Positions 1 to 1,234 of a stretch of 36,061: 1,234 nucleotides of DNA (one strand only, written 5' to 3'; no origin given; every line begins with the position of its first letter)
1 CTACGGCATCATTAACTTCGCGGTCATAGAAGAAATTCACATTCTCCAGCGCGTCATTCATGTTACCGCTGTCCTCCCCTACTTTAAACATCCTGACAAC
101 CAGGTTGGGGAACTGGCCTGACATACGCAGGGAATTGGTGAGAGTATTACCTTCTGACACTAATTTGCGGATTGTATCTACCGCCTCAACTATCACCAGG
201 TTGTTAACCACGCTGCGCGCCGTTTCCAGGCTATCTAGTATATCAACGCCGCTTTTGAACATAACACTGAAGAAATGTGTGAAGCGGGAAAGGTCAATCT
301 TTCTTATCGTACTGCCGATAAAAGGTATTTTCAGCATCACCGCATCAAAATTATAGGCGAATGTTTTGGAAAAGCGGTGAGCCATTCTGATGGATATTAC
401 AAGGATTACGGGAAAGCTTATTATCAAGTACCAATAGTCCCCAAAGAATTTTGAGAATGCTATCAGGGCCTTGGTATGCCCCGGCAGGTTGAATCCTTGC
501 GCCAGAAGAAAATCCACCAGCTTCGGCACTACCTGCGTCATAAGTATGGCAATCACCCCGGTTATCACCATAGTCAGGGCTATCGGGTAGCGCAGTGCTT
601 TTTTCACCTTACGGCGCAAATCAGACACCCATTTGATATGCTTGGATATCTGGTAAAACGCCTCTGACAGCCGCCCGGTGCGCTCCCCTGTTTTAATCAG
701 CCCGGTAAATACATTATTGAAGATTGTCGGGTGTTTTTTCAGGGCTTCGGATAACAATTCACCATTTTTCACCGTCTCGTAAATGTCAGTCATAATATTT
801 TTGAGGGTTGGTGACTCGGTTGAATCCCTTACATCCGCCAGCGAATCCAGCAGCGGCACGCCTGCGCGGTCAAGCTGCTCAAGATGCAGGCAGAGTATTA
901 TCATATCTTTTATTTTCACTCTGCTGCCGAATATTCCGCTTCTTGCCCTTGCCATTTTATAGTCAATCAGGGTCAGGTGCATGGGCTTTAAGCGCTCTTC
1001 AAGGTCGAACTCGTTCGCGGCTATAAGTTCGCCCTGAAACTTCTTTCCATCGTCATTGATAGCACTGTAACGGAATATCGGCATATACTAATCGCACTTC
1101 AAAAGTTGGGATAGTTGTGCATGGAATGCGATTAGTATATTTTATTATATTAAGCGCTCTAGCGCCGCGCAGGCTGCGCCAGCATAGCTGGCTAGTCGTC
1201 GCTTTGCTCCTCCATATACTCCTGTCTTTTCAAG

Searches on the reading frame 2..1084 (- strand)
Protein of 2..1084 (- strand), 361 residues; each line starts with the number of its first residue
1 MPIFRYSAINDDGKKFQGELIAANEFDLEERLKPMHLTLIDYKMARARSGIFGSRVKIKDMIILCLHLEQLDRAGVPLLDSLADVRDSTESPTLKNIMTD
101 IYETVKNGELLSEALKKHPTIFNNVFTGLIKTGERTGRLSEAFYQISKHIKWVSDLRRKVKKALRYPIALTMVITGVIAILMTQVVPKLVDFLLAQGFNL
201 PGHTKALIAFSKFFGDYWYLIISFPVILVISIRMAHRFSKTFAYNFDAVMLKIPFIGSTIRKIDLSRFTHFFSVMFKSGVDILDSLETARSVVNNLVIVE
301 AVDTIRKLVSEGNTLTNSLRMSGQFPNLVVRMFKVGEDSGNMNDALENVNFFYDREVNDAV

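Call 6: search_protein_families(library=pfam, proteins=[window:2-1084:-], max_evalue=1)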
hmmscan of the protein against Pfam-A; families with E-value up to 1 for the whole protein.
window:2-1084:- (361 aa): 4 families
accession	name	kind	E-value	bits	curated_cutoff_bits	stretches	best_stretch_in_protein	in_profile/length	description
PF00482.28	T2SSF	-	4.6e-40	136.9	25.2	2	73-187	10-125/125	Type II secretion system (T2SS), protein F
PF19314.4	DUF5917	-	0.057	14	27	1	156-203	8-55/94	Family of unknown function (DUF5917)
PF06736.16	TMEM175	-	0.14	13.1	25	1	173-254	5-79/88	Endosomal/lysosomal potassium channel TMEM175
PF01150.23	GDA1_CD39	-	0.3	10.2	24.9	1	113-162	284-335/423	GDA1/CD39 (nucleoside phosphatase) family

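Call 24: search_protein_families(library=ncbifam, proteins=[window:2-1084:-], max_evalue=0.01)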
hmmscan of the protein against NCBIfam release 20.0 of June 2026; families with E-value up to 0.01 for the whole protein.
window:2-1084:- (361 aa): 7 families
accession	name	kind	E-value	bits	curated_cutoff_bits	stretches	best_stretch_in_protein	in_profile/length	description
TIGR02120.1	GspF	equivalog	1.4e-79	268.2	424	1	4-359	1-362/401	type II secretion system inner membrane protein GspF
NF052606.1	T4PiliAsmPilCMyx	equivalog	1.8e-65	221.4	700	1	2-361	20-381/419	type IV pilus assembly protein PilC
NF052607.1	T4PiliAsmPilCThrm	equivalog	1.9e-62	211.7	700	1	1-361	1-367/406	type IV pilus assembly protein PilC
NF007861.0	PRK10573.1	equivalog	1.4e-58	198.9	401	1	3-356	6-356/401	protein transport protein HofC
NF047826.1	T3SSXpsF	equivalog_domain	1.3e-51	175.7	650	1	1-350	1-356/405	type II secretion system protein XpsF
NF041012.2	T4P_ComGB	equivalog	2.6e-30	105.9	240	1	64-347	6-283/332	competence type IV pilus assembly protein ComGB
NF041086.1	STAUR_1299_fam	subfamily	0.0039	17.1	50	1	163-221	33-87/112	STAUR_1299 family protein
